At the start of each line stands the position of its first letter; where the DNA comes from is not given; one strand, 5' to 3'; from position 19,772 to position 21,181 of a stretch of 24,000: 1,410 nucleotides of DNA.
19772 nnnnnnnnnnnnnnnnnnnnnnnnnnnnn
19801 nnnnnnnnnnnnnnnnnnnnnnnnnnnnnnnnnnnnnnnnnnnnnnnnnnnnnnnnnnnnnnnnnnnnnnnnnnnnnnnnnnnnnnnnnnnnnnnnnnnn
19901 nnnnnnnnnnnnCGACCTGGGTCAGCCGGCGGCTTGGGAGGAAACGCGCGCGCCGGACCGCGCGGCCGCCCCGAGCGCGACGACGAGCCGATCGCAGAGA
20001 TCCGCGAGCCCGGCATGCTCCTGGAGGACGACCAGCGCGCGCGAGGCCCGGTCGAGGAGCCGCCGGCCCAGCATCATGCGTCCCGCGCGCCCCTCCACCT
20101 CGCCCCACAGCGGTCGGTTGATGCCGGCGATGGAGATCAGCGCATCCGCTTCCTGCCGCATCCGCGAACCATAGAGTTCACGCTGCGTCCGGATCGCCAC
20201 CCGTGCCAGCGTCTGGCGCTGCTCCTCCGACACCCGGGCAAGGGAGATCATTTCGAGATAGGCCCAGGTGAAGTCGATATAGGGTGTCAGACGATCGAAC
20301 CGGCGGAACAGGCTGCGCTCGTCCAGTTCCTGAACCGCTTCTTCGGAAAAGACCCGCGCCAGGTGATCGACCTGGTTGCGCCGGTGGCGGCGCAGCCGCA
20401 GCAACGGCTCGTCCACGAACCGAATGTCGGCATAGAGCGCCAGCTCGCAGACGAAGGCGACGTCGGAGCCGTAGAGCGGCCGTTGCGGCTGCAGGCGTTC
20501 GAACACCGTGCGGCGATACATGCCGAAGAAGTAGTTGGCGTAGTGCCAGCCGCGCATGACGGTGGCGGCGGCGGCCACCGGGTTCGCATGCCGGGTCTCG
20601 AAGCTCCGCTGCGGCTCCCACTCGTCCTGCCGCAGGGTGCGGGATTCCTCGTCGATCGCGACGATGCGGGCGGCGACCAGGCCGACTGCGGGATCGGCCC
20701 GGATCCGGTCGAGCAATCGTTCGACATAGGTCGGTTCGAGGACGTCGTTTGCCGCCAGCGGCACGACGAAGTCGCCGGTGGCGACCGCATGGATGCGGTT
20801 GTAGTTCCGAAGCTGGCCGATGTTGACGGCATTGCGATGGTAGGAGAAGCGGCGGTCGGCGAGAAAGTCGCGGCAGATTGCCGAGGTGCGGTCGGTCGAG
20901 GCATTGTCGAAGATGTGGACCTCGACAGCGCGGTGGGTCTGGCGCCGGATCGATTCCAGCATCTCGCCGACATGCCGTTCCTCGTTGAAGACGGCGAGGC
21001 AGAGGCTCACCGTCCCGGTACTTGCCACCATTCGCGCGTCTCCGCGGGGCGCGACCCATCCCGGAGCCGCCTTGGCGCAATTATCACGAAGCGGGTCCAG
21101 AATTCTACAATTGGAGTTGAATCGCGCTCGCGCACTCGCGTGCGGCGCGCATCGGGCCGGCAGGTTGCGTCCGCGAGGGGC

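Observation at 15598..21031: Self-contained five-gene CDP-sugar modification and transfer cassette with no export or polymerisation partners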

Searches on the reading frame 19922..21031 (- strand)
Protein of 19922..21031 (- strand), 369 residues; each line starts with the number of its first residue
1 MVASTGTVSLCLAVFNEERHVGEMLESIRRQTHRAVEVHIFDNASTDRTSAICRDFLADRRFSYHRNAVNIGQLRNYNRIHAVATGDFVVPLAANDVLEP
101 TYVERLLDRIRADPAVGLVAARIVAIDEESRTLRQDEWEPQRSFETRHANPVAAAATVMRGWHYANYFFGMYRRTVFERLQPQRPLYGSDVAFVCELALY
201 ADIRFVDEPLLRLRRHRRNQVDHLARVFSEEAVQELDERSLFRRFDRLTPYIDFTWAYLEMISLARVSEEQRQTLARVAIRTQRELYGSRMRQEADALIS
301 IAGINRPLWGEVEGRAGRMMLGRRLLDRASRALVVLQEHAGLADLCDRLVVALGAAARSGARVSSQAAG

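Call 4: search_protein_families(library=pfam, proteins=[window:19922-21031:-], max_evalue=0.01)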
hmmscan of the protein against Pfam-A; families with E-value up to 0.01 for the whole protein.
window:19922-21031:- (369 aa): 3 families
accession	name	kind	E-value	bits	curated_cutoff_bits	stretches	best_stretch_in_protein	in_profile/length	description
PF00535.33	Glycos_transf_2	-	2.5e-23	83.3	23.3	1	9-179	1-166/168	Glycosyl transferase family 2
PF13641.12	Glyco_tranf_2_3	-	9.1e-06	26.3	27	1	9-180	4-174/230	Glycosyltransferase like family 2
PF10111.15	Glyco_tranf_2_2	-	0.0019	18.2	27.3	1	8-137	2-138/276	Glycosyltransferase like family 2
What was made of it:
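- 19922..21031 (-): GT2-family glycosyltransferase, 369 aa. It has an N-terminal GT-A domain and a helical C-terminal domain, and no TM segment. PF00535 at 83 bits (call 4).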

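Call 5: search_protein_families(library=ncbifam, proteins=[window:19922-21031:-], max_evalue=0.01)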
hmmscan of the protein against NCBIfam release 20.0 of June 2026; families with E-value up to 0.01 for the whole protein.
window:19922-21031:- (369 aa): 16 families
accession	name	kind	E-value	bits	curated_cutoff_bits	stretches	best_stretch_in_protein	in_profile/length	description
NF053739.1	GlytfEpsEBac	equivalog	9.4e-12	44.5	450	1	8-165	3-162/265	glycosyltransferase EpsE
NF007482.0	PRK10073.1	equivalog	1.2e-11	44.3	423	1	2-113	2-113/334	glycosyltransferase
TIGR03937.1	PgaC_IcaA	equivalog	4.3e-09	35.8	422.3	1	6-120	45-160/407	poly-beta-1,6-N-acetyl-D-glucosamine synthase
TIGR04242.1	nodulat_NodC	equivalog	4.1e-08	32.6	550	1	7-130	49-175/395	chitooligosaccharide synthase NodC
NF047683.1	TeichurnBiosyTuaG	equivalog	7.9e-08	32.2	400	1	1-111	1-112/252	teichuronic acid biosynthesis protein TuaG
NF041394.1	GtaseAglG_Halo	equivalog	1.8e-07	30.8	440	1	8-116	3-113/304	glucosyl-dolichyl phosphate glucuronosyltransferase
NF050050.1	ProtGlycPglI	equivalog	8e-07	28.7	500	1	8-112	4-110/306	GalNAc(5)-diNAcBac-PP-undecaprenol beta-1,3-glucosyltransferase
NF010496.0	PRK13915.1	equivalog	9.7e-07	28.1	262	1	6-121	31-153/307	glucosyl-3-phosphoglycerate synthase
TIGR04283.1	glyco_like_mftF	equivalog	1.1e-05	25.1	182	1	9-113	2-101/221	TIGR04283 family arsenosugar biosynthesis glycosyltransferase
NF038302.1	EPS_HpsE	equivalog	2.9e-05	23.2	300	1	9-125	4-126/307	hormogonium polysaccharide biosynthesis glycosyltransferase HpsE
TIGR04017.1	WcaA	equivalog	0.00053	19.7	495.75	1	7-103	6-103/279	colanic acid biosynthesis glycosyltransferase WcaA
NF045692.1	OglycostaseCruG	equivalog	0.00076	18.5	600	1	5-62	40-98/386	2'-O-glycosyltransferase CruG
NF007453.0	PRK10018.1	equivalog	0.00078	19.2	382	1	6-103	6-104/280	colanic acid biosynthesis glycosyltransferase WcaA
NF038299.1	EPS_HpsN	equivalog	0.0009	18.3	425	1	8-126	3-122/317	hormogonium polysaccharide biosynthesis glycosyltransferase HpsN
NF041391.1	DPhHxTase_Halo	equivalog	0.0068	15.4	375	0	14-56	3-44/213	dolichyl-phosphate hexose transferase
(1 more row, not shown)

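Call 9: find_encoding_contigs(protein=window:19922-21031:-, flank=10000, max_places=6)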
Protein window:19922-21031:- (369 aa): 2 contigs read that carry it; 1 place shown.
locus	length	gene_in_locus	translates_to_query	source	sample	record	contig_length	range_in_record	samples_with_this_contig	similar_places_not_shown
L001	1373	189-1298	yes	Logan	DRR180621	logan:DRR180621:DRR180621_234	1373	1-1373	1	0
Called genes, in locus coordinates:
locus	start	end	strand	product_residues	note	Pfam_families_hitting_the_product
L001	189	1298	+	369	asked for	PF00535:Glycos_transf_2, PF13641:Glyco_tranf_2_3 (faint)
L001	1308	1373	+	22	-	?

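Call 10: find_homologous_proteins(query=window:19922-21031:-)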
Query window:19922-21031:- (369 aa): 18 proteins with E <= 0.001 among 8000 candidates.
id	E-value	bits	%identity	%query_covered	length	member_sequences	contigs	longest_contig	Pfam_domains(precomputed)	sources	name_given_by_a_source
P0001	1.1e-223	760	94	100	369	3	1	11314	PF00535.33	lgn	-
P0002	9.1e-207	704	85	100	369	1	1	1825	PF13641.13,PF00535.33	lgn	-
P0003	5.6e-173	593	75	94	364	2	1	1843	PF00535.33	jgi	jgi:glycosyltransferase involved in cell wall biosynthesis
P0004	5.4e-141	488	64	94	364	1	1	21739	PF13641.13,PF00535.33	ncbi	ncbi:MAG: glycosyltransferase family 2 protein [Alphaproteobacteria bacterium]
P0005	7.8e-141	487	63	94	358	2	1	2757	PF13641.13,PF00535.33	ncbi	ncbi:MAG: glycosyltransferase family 2 protein [Alphaproteobacteria bacterium]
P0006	1.5e-83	299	46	92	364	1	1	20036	PF13641.13,PF00535.33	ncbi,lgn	ncbi:MAG: glycosyltransferase family 2 protein [Alphaproteobacteria bacterium]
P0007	1.2e-72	263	42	97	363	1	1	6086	PF13641.13,PF00535.33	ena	-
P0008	1.1e-25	109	37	57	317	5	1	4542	PF10111.15,PF13641.13,PF00535.33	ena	-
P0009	1.6e-11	62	29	58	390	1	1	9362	PF10111.15,PF13641.13,PF00535.33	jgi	jgi:glycosyltransferase involved in cell wall biosynthesis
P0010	5.2e-11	61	32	58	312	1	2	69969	PF10111.15,PF13641.13,PF00535.33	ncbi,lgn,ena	-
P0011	5.4e-11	61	28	58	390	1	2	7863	PF10111.15,PF13641.13,PF00535.33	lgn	-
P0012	6.3e-11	60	28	58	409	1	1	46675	PF10111.15,PF13641.13,PF00535.33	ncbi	-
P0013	3.8e-6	45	34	28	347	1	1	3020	PF13632.13,PF13641.13,PF00535.33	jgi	jgi:glycosyltransferase involved in cell wall biosynthesis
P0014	3.9e-6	45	28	63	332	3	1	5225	PF10111.15,PF13641.13,PF00535.33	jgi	jgi:Glycosyl transferase family 2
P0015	9.4e-6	43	34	36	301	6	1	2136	PF13641.13,PF00535.33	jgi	-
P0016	3.7e-5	41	29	43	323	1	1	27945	PF13641.13,PF00535.33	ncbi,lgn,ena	-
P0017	1.8e-4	39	34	28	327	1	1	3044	PF13632.13,PF13641.13,PF00535.33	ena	-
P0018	3.4e-4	38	37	27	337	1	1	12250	PF10111.15,PF13641.13,PF00535.33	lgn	-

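Call 11: find_encoding_contigs(protein=P0001, flank=10000, max_places=3)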
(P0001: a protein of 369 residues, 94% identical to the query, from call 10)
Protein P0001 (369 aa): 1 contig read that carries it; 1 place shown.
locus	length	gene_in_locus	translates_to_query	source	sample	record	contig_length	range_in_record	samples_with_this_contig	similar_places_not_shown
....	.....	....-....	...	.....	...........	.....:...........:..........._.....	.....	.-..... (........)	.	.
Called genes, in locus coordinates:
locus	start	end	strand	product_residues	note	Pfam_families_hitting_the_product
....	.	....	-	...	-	?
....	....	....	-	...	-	-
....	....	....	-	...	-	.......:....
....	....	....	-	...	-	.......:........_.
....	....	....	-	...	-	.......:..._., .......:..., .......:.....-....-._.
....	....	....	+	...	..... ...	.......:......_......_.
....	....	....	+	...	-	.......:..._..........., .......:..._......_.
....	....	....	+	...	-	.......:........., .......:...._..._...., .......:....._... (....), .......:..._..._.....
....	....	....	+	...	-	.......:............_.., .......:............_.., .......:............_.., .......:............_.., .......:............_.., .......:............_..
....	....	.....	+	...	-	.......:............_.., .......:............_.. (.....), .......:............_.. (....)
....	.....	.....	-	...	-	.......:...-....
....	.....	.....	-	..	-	?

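Call 12: find_encoding_contigs(protein=P0004, flank=10000, max_places=3)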
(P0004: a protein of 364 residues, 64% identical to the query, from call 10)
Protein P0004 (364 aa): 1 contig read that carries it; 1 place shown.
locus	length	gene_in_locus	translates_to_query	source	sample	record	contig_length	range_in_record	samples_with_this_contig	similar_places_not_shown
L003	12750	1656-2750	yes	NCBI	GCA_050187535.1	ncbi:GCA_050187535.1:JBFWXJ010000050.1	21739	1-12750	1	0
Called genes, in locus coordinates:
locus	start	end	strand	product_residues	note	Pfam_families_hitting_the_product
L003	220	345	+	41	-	-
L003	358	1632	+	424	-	PF08421:Methyltransf_13, PF13489:Methyltransf_23, PF08241:Methyltransf_11, PF08242:Methyltransf_12, PF13649:Methyltransf_25 (weak), PF08484:Methyltransf_14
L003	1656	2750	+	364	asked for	PF00535:Glycos_transf_2, PF13641:Glyco_tranf_2_3 (weak)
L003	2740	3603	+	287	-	PF00483:NTP_transferase, PF12804:NTP_transf_3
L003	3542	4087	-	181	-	PF00908:dTDP_sugar_isom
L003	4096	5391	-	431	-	PF21135:DRL_cat, PF08666:SAF (weak)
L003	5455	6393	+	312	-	PF00535:Glycos_transf_2, PF13506:Glyco_transf_21 (weak), PF13641:Glyco_tranf_2_3 (faint)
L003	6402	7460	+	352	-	PF01073:3Beta_HSD, PF01370:Epimerase, PF04321:RmlD_sub_bind, PF16363:GDP_Man_Dehyd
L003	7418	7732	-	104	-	PF12536:DUF3734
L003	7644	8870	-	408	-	-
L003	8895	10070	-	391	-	-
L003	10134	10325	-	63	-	-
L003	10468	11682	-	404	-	-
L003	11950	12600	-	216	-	PF02581:TMP-TENI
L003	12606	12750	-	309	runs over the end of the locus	PF01791:DeoC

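Call 13: find_encoding_contigs(protein=P0006, flank=10000, max_places=3)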
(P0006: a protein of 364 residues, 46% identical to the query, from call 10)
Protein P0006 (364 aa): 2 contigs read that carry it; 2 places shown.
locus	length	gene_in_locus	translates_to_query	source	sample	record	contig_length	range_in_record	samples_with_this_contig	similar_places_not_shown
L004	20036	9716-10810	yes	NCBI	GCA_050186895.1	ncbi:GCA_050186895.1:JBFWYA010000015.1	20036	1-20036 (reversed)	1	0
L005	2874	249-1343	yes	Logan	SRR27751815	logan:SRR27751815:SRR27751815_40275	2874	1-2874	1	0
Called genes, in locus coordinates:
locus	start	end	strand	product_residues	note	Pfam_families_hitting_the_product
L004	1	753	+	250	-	PF05988:DUF899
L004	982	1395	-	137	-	PF13622:4HBT_3 (weak), PF03061:4HBT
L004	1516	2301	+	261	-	PF03096:Ndr (weak), PF00561:Abhydrolase_1, PF12146:Hydrolase_4, PF12697:Abhydrolase_6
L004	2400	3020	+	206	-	PF23416:DUF7107 (weak)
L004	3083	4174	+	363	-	PF02746:MR_MLE_N, PF13378:MR_MLE_C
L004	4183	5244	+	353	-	PF00296:Bac_luciferase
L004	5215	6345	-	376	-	PF13692:Glyco_trans_1_4, PF00534:Glycos_transf_1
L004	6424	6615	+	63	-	PF12073:DUF3553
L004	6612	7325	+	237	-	PF13938:DUF4213, PF04016:DUF364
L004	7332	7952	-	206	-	PF12804:NTP_transf_3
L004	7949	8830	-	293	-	PF02634:FdhD-NarQ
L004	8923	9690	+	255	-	PF01513:NAD_kinase (weak), PF20143:NAD_kinase_C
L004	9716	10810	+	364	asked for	PF00535:Glycos_transf_2, PF13641:Glyco_tranf_2_3 (weak)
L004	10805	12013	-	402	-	PF13489:Methyltransf_23, PF08241:Methyltransf_11 (weak), PF08242:Methyltransf_12 (weak), PF08484:Methyltransf_14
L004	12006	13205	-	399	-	PF13489:Methyltransf_23, PF08484:Methyltransf_14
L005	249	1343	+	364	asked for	PF00535:Glycos_transf_2, PF13641:Glyco_tranf_2_3 (weak)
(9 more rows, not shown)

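Call 14: find_encoding_contigs(protein=P0007, flank=10000, max_places=3)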
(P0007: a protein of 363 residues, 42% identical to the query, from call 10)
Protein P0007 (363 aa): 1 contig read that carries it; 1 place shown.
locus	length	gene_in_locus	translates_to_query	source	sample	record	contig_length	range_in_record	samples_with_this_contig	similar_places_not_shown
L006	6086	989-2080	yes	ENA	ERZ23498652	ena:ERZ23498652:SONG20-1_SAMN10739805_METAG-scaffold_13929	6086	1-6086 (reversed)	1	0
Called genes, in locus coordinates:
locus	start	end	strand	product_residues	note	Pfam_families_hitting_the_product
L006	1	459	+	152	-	?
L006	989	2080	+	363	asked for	PF00535:Glycos_transf_2, PF13641:Glyco_tranf_2_3 (weak)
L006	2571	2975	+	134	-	PF00483:NTP_transferase (weak)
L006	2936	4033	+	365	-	PF01073:3Beta_HSD (weak), PF01370:Epimerase, PF04321:RmlD_sub_bind, PF16363:GDP_Man_Dehyd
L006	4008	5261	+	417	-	PF08421:Methyltransf_13, PF13489:Methyltransf_23, PF08241:Methyltransf_11, PF08242:Methyltransf_12, PF13649:Methyltransf_25, PF08484:Methyltransf_14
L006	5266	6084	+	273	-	?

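Call 19: search_solved_structures(query=window:19922-21031:-, max_evalue=0.001)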
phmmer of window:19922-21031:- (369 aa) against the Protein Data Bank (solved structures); distinct sequences matched with E-value up to 0.001: 6.
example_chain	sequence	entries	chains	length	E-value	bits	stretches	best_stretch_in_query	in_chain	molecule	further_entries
5hea_A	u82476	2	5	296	8.2e-08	35.2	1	8-108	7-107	Putative glycosyltransferase (GalT1)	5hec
2z87_A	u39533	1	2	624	1.2e-06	31.4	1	7-133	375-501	Chondroitin synthase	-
2z86_A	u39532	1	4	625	1.2e-06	31.3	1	7-133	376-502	Chondroitin synthase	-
6p61_A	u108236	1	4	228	1.6e-06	31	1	6-130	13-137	Glycosyltransferase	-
22ao_A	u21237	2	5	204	0.00068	22.3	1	8-100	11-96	GmaR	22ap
3bcv_A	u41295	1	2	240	0.0009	21.9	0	8-99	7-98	Putative glycosyltransferase protein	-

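Call 39: search_protein_families(library=pfam, proteins=[L003:4096-5391:-, L003:7644-8870:-, L003:8895-10070:-, L003:10468-11682:-], max_evalue=0.01)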
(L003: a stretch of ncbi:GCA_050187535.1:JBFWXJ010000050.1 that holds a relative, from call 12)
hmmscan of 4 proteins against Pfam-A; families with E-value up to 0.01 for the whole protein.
L003:4096-5391:- (431 aa): 5 families
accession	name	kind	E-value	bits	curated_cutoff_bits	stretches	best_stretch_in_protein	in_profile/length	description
PF21135.2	DRL_cat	-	8.6e-51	172.7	27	1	159-322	1-164/164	Oxidoreductase DRL, catalytic domain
PF08666.17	SAF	-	2.4e-05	25.2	21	1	346-411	1-63/63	SAF domain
PF03447.22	NAD_binding_3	-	8.1e-05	23.7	24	1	24-133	1-90/116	Homoserine dehydrogenase, NAD binding domain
PF01408.29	GFO_IDH_MocA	-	0.00032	21.8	24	1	18-106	1-92/120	Oxidoreductase family, NAD-binding Rossmann fold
PF00044.30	Gp_dh_N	-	0.0047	17.6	31.7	0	18-112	1-99/101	Glyceraldehyde 3-phosphate dehydrogenase, NAD binding domain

L003:7644-8870:- (408 aa): 1 family
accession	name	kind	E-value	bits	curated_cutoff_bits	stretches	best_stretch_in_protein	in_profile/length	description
PF00353.25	HemolysinCabind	-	2.4e-54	181.2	23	9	156-189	2-35/36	RTX calcium-binding nonapeptide repeat (4 copies)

L003:8895-10070:- (391 aa): 1 family
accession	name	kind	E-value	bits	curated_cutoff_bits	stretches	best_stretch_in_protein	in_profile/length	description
PF00353.25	HemolysinCabind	-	1.5e-47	159.5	23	9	49-78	2-31/36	RTX calcium-binding nonapeptide repeat (4 copies)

L003:10468-11682:- (404 aa): 1 family
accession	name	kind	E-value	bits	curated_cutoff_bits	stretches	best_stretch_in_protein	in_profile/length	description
PF00353.25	HemolysinCabind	-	5.8e-48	160.8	23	9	177-211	2-36/36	RTX calcium-binding nonapeptide repeat (4 copies)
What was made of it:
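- The related MAG locus L003 has a bigger cluster beside thiE, with a second GT2, an RmlC-like protein, a DRL/SAF oxidoreductase and RTX proteins (calls 12, 39).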

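Call 52: predict_structure(alignment_id=A2)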
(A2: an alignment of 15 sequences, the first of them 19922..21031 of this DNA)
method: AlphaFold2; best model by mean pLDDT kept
length: 369 residues; sequences in the alignment: 15
mean_pLDDT: 85.3   pTM: 0.82
mean pLDDT of the five models: 85.3, 83.9, 83.7, 83.3, 82.9
residues with pLDDT >= 90: 202; 70-90: 108; 50-70: 48; < 50: 11
segments of 3 or more residues with pLDDT < 50: 1-4, 363-369
pLDDT, mean of each block of 10 residues (from residue 1): 68 92 96 95 95 95 94 81 90 91 96 95 90 79 90 94 70 89 58 89 94 79 69 64 74 89 92 96 92 94 85 71 89 93 94 80 47
secondary structure, 60 per line:
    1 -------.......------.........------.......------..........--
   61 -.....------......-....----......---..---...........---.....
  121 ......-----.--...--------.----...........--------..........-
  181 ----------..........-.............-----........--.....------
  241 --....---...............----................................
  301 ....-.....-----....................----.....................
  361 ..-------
elements in order: E8-14 H21-29 E36-42 H49-58 E62-66 H73-78 H80-83 E88-93 H102-112 E116-126 H151-161 E170-173 H174-179 H191-200 E202-214 H220-227 H230-234 H243-246 H250-264 H269-304 H306-310 H316-335 H340-362
